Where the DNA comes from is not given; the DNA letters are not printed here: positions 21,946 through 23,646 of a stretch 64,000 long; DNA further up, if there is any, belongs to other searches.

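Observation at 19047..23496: Sigma-54-controlled RiPP-like cluster on the ICE: bEBP, precursor, ABC exporter, RRE-rSAM/SPASM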

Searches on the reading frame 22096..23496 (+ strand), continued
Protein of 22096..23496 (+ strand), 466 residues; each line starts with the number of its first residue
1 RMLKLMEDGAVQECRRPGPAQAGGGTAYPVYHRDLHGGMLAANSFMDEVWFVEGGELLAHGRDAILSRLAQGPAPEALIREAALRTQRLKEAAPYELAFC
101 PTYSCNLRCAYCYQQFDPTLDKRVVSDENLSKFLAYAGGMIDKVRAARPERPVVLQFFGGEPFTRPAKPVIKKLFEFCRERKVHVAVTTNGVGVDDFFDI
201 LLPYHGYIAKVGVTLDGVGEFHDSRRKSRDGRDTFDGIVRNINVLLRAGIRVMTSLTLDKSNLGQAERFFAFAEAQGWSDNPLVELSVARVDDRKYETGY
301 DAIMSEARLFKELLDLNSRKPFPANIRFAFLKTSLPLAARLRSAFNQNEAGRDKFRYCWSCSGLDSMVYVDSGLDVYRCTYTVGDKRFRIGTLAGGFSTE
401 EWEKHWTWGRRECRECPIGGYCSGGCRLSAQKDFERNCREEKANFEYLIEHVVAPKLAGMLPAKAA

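Call 36: find_homologous_proteins(query=P0015, max_evalue=1e-20)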
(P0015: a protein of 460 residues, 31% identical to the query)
Query P0015 (460 aa): 43 proteins with E <= 1e-20 among 8000 candidates.
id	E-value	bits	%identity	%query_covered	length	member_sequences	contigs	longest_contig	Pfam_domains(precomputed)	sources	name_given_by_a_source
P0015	0.0e+0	1064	100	100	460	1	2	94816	PF04055.28,PF13353.12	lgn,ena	-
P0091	5.4e-213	726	68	100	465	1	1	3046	PF04055.28,PF13353.12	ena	-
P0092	8.6e-204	696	67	100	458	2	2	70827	PF04055.28,PF13353.12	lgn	-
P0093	9.1e-204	696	64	99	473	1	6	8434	PF04055.28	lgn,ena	-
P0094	3.6e-202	690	66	100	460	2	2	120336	PF04055.28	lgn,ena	-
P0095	1.4e-200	685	64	99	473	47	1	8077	PF04055.28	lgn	-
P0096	3.3e-198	677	63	99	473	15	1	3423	PF04055.28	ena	-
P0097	4.5e-198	677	63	99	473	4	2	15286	PF04055.28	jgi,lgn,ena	-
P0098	5.9e-194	663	63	98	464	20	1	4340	PF04055.28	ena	-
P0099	2.3e-193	661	62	99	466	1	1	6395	PF04055.28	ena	-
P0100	1.1e-191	656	62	99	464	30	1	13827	PF04055.28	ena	-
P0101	1.7e-190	652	60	99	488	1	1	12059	PF04055.28,PF13353.12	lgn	-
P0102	7.0e-188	643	59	99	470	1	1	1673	PF04055.28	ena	-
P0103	5.2e-185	634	60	99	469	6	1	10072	PF04055.28,PF13353.12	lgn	-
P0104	3.5e-184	631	60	98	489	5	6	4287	PF04055.28,PF13353.12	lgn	-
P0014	1.1e-177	610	58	98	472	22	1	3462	PF04055.28,PF13353.12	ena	-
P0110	2.7e-173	595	57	99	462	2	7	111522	PF04055.28,PF13353.12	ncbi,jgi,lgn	jgi:uncharacterized protein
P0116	9.3e-133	462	48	98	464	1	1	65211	PF04055.28,PF13353.12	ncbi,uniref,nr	ncbi:4Fe-4S cluster-binding domain-containing protein [Clostridium bornimense]|uniref:radical SAM/SP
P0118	2.2e-120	421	47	93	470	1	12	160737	PF04055.28,PF13353.12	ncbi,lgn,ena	-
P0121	5.7e-99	350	43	90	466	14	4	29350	PF04055.28,PF13353.12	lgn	-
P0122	2.6e-90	322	40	90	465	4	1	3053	PF04055.28,PF13353.12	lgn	-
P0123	7.0e-84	300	38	91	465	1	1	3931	PF04055.28,PF13353.12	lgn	-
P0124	4.7e-81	291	40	93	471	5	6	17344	PF04055.28,PF13353.12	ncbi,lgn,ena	-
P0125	7.3e-80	287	36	92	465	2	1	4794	PF04055.28,PF13353.12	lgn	-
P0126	1.8e-75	273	35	93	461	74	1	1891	PF04055.28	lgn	-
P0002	3.6e-68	249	33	92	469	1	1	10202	PF04055.28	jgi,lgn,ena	-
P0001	1.8e-63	233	31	92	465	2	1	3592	PF04055.28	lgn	-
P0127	1.5e-57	214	31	94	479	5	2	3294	PF04055.28,PF13353.12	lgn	-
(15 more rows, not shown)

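Call 37: search_protein_families(library=ncbifam, proteins=[P0116, P0118, P0121, P0122, P0123, P0124, P0125, P0126, P0127, P0110], max_evalue=1e-40)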
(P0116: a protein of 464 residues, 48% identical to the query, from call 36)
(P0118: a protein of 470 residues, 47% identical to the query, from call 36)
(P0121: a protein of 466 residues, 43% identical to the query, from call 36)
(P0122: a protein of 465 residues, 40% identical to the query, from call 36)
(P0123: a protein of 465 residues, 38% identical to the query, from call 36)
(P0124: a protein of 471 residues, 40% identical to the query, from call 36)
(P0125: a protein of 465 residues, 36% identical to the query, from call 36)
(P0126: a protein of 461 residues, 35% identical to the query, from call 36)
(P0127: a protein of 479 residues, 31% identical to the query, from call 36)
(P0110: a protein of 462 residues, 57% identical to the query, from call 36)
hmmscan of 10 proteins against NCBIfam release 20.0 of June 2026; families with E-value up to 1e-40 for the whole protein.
P0116 (464 aa): 1 family
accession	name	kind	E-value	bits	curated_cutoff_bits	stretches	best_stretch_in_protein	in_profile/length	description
NF040899.1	ryptide_rSAM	equivalog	2.5e-98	329.8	600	1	3-454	2-457/464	radical SAM/SPASM ryptide class RiPP maturase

P0118 (470 aa): 1 family
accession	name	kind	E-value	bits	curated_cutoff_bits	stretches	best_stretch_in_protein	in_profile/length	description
NF040899.1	ryptide_rSAM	equivalog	5.9e-111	371.4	600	1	4-463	3-459/464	radical SAM/SPASM ryptide class RiPP maturase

P0121 (466 aa): 1 family
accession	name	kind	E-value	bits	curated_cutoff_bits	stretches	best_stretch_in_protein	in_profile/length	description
NF040899.1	ryptide_rSAM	equivalog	6.9e-126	420.6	600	1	7-460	3-457/464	radical SAM/SPASM ryptide class RiPP maturase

P0122 (465 aa): 1 family
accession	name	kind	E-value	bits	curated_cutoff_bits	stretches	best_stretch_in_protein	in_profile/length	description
NF040899.1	ryptide_rSAM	equivalog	5.7e-117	391.2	600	1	1-461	1-459/464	radical SAM/SPASM ryptide class RiPP maturase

P0123 (465 aa): 1 family
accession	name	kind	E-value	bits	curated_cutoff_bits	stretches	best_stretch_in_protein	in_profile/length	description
NF040899.1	ryptide_rSAM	equivalog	2.2e-120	402.5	600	1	1-460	1-459/464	radical SAM/SPASM ryptide class RiPP maturase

P0124 (471 aa): 1 family
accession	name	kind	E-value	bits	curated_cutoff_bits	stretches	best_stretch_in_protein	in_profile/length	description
NF040899.1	ryptide_rSAM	equivalog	1.9e-103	346.7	600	1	22-458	14-452/464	radical SAM/SPASM ryptide class RiPP maturase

P0125 (465 aa): 1 family
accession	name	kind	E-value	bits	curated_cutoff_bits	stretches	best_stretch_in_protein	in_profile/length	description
NF040899.1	ryptide_rSAM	equivalog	1.3e-113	380.1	600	1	4-459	3-457/464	radical SAM/SPASM ryptide class RiPP maturase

P0126 (461 aa): 1 family
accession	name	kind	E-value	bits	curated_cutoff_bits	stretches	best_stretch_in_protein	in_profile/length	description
NF040899.1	ryptide_rSAM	equivalog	1.1e-254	845.3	600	1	1-460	1-460/464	radical SAM/SPASM ryptide class RiPP maturase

P0127 (479 aa): 1 family
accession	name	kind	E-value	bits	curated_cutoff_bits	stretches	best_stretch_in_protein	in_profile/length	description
NF040899.1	ryptide_rSAM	equivalog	3.2e-69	233.8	600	1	39-473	27-457/464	radical SAM/SPASM ryptide class RiPP maturase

P0110 (462 aa): 1 family
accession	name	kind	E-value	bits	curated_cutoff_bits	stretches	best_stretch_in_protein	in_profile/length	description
NF040899.1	ryptide_rSAM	equivalog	3e-92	309.8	600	1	3-457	2-460/464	radical SAM/SPASM ryptide class RiPP maturase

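Call 38: find_encoding_contigs(protein=P0126, flank=3000, max_places=3)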
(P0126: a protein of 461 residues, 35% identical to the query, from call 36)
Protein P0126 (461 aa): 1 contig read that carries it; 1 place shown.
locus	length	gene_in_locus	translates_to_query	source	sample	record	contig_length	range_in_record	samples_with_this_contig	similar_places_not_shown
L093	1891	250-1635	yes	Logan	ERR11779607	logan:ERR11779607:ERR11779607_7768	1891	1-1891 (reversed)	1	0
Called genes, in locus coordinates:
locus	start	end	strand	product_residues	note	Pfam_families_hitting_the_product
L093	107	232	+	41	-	-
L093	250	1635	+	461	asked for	PF04055:Radical_SAM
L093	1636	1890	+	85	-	?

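Call 40: list_cluster_members(proteins=[P0126, P0001, P0009])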
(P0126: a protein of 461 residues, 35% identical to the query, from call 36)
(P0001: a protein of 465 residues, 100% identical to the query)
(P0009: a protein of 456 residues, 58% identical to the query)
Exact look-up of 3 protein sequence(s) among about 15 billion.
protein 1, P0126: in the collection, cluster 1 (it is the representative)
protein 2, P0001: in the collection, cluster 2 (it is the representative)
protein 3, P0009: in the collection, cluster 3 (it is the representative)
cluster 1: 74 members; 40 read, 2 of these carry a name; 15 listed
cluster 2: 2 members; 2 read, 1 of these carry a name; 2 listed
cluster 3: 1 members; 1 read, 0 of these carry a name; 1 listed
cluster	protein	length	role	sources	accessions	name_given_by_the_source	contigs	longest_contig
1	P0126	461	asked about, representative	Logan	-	-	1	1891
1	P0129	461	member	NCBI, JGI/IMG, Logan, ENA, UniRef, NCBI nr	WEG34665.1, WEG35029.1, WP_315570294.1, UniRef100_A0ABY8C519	radical SAM/SPASM ryptide class RiPP maturase [Amygdalobacter indicium] | Radical SAM/SPASM ryptide class RiPP maturase n=1 Tax=Amygdalobacter indicium ...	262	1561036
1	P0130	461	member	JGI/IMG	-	hypothetical protein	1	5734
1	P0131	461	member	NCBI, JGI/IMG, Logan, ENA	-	-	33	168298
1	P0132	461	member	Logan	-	-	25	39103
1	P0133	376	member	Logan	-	-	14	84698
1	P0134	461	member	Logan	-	-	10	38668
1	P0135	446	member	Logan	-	-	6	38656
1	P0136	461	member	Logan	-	-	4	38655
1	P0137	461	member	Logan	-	-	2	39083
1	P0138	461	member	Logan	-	-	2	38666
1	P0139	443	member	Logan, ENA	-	-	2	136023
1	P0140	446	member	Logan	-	-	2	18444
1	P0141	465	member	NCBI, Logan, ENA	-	-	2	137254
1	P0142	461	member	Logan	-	-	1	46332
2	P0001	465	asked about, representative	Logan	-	-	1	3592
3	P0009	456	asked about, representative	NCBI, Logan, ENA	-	-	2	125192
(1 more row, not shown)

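Call 58: search_solved_structures(query=window:22099-23493:+, max_evalue=0.001)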
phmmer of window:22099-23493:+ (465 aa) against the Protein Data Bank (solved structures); distinct sequences matched with E-value up to 0.001: 3.
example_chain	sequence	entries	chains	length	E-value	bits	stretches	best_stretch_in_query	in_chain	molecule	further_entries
5wgg_A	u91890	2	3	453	6.2e-11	45.1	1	99-241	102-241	Radical SAM domain protein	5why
4k37_A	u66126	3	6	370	4.6e-09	38.9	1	94-245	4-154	Anaerobic sulfatase-maturating enzyme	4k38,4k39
4k36_A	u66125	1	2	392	5.1e-09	38.8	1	95-245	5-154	Anaerobic sulfatase-maturating enzyme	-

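Call 75: predict_structure(alignment_id=A1)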
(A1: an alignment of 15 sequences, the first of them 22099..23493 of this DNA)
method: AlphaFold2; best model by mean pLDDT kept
length: 465 residues; sequences in the alignment: 15
mean_pLDDT: 82.3   pTM: 0.84
mean pLDDT of the five models: 82.3, 81.0, 79.6, 79.4, 74.1
residues with pLDDT >= 90: 160; 70-90: 219; 50-70: 72; < 50: 14
segments of 3 or more residues with pLDDT < 50: 296-298, 347-349, 463-465
pLDDT, mean of each block of 10 residues (from residue 1): 82 64 73 88 85 88 89 88 87 90 76 76 95 96 92 88 93 97 93 95 95 89 69 87 97 89 91 94 89 53 81 88 80 62 55 72 81 87 86 89 78 70 54 72 84 76 47
secondary structure, 60 per line:
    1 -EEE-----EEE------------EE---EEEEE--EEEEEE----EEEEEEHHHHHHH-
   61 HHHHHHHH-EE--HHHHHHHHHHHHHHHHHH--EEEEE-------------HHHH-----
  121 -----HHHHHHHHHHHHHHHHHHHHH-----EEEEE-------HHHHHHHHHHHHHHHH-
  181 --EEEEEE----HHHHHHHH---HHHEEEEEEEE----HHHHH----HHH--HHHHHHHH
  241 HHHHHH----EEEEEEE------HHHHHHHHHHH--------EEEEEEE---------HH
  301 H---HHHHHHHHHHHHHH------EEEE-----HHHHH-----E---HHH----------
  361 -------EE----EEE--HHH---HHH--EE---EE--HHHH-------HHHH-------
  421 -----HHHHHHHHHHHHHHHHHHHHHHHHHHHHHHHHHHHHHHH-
elements in order: E2-4 E10-12 E30-34 E37-42 E47-52 H53-59 H61-68 H74-91 E94-98 H112-115 H126-146 E152-156 H164-179 E183-188 H193-200 E207-214 H219-223 H233-246 E251-257 H264-274 E283-289 H305-318 E325-328 H334-338 E374-376 H399-402 H410-413 H426-464

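Call 79: fold_search(model_id=the predicted structure, library=pdb)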
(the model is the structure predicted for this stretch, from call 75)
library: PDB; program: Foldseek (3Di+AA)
matches with E <= 10: 1692; with E <= 0.001: 109
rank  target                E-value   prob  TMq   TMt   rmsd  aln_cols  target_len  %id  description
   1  5why_A                1.6e-15  1.00  0.56  0.61   9.3       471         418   20  Structural Insights into Thioether Bond Formation in the Biosynthesis of Sactipeptides (released 2017-07-26)
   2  5v1q_B                9.3e-15  1.00  0.50  0.52  13.0       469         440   16  Crystal structure of Streptococcus suis SuiB (released 2017-08-30)
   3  5why_B                1.4e-14  1.00  0.54  0.59   9.9       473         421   19  Structural Insights into Thioether Bond Formation in the Biosynthesis of Sactipeptides (released 2017-07-26)
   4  5v1s_A                1.4e-14  1.00  0.49  0.53  13.5       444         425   16  Crystal structure of Streptococcus suis SuiB bound to S-adenosylmethionine (released 2017-08-30)
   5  5v1t_A                3.3e-14  1.00  0.51  0.53  13.5       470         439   15  Crystal structure of Streptococcus suis SuiB bound to precursor peptide SuiA (released 2017-08-30)
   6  5wgg_A                4.7e-14  1.00  0.55  0.57   9.3       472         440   19  Structural Insights into Thioether Bond Formation in the Biosynthesis of Sactipeptides (released 2017-07-26)
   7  5v1q_A                1.3e-13  1.00  0.48  0.51  13.7       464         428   16  Crystal structure of Streptococcus suis SuiB (released 2017-08-30)
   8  4k37_A                3.2e-13  1.00  0.53  0.65   6.0       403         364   21  Native anSMEcpe with bound AdoMet (released 2013-05-08)
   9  4k39_A                3.8e-13  1.00  0.51  0.64   6.6       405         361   20  Native anSMEcpe with bound AdoMet and Cp18Cys peptide (released 2013-05-08)
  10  4k37_B                4.6e-13  1.00  0.54  0.66   5.8       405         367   19  Native anSMEcpe with bound AdoMet (released 2013-05-08)
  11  4k39_B                5.1e-13  1.00  0.50  0.62   6.0       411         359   19  Native anSMEcpe with bound AdoMet and Cp18Cys peptide (released 2013-05-08)
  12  4k36_B                7.3e-13  1.00  0.52  0.64   6.0       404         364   19  His6 tagged anSMEcpe with bound AdoMet (released 2013-05-08)
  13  4k38_A                9.2e-13  1.00  0.53  0.65   5.7       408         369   21  Native anSMEcpe with bound AdoMet and Kp18Cys peptide (released 2013-05-08)
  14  4k36_A                1.2e-12  1.00  0.56  0.66   5.0       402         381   20  His6 tagged anSMEcpe with bound AdoMet (released 2013-05-08)
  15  4k38_B                1.3e-12  1.00  0.50  0.62   6.2       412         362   20  Native anSMEcpe with bound AdoMet and Kp18Cys peptide (released 2013-05-08)
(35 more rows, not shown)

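Call 102: search_protein_representatives(protein=window:22099-23493:+)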
Query: 465 residues. Proteins with E-value up to 0.001 (for the whole library): 13689; up to 1e-10: 2424; up to 1e-30: 100. The best 150 are listed.
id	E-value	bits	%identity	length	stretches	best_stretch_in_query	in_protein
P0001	0.0e+00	1085.6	100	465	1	1-465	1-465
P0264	1.0e-115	403.8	45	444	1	83-456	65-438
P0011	3.5e-103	362.5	45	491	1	97-457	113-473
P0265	5.9e-103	361.7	45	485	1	97-456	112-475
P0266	1.9e-102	360.1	44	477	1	96-455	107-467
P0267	2.3e-99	349.9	42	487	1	94-456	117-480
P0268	1.1e-96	341.0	43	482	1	91-460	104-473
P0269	5.7e-95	335.4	41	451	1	41-460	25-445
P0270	6.0e-85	302.3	38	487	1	95-459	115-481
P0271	3.0e-79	283.6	39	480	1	96-459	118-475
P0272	8.0e-78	278.9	38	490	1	96-456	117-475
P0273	8.8e-76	272.1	40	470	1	94-456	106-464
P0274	4.7e-71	256.5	35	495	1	96-453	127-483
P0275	4.0e-66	240.3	33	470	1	39-460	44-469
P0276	8.2e-66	239.2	37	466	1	85-446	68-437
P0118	9.0e-61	222.6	35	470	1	97-456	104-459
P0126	6.0e-56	206.7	30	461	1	39-456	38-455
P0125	2.3e-52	194.9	33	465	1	99-452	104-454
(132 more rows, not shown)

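Call 103: find_encoding_contigs(protein=P0118, flank=3000, max_places=1)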
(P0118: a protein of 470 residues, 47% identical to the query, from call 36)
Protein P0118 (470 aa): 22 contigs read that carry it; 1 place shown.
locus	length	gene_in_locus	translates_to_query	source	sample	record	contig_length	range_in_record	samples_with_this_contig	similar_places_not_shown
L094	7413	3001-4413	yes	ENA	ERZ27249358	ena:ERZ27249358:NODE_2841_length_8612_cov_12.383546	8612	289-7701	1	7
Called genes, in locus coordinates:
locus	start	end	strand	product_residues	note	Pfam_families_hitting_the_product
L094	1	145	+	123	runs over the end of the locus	-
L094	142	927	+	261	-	PF09925:DUF2157 (faint), PF20712:CyanoTRADDas_TM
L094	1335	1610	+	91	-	-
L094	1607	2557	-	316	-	PF01381:HTH_3, PF13560:HTH_31, PF13428:TPR_14 (faint), PF13181:TPR_8 (faint), PF18768:RNPP_C, PF13424:TPR_12 (faint), PF00515:TPR_1 (faint), PF07719:TPR_2 (faint)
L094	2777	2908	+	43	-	-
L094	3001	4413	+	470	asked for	PF13353:Fer4_12 (weak), PF04055:Radical_SAM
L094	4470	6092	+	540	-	PF00664:ABC_membrane, PF02463:SMC_N (faint), PF00005:ABC_tran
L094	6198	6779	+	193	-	PF00440:TetR_N, PF13305:TetR_C_33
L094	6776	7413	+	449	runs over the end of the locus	PF01554:MatE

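Call 104: find_encoding_contigs(protein=P0116, flank=3000, max_places=1)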
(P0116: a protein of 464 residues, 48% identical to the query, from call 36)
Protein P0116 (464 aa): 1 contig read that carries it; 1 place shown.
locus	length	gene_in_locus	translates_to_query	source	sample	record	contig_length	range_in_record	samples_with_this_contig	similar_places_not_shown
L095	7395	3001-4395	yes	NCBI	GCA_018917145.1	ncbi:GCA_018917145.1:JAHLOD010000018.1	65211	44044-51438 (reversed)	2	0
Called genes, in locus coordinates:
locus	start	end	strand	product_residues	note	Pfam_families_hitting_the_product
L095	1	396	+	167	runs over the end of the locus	-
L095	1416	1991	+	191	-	-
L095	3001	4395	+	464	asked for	PF04055:Radical_SAM, PF13353:Fer4_12 (weak)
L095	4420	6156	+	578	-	PF00664:ABC_membrane, PF02463:SMC_N (faint), PF00005:ABC_tran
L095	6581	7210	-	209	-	PF00239:Resolvase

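Call 105: find_encoding_contigs(protein=P0124, flank=3000, max_places=1)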
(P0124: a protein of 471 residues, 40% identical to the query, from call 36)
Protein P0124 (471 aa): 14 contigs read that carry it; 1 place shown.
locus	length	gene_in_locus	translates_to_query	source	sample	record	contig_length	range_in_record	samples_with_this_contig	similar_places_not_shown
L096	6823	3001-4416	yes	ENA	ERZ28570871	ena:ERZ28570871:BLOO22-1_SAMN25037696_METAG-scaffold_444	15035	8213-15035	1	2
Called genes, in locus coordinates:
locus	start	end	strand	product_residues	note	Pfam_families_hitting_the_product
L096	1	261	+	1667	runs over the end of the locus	PF00082:Peptidase_S8, PF02225:PA, PF06280:fn3_5, PF09136:Glucodextran_B (faint)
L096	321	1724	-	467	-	PF01235:Na_Ala_symp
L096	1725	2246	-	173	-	-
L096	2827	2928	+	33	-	-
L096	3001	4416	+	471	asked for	PF13353:Fer4_12, PF04055:Radical_SAM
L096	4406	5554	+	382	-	PF07690:MFS_1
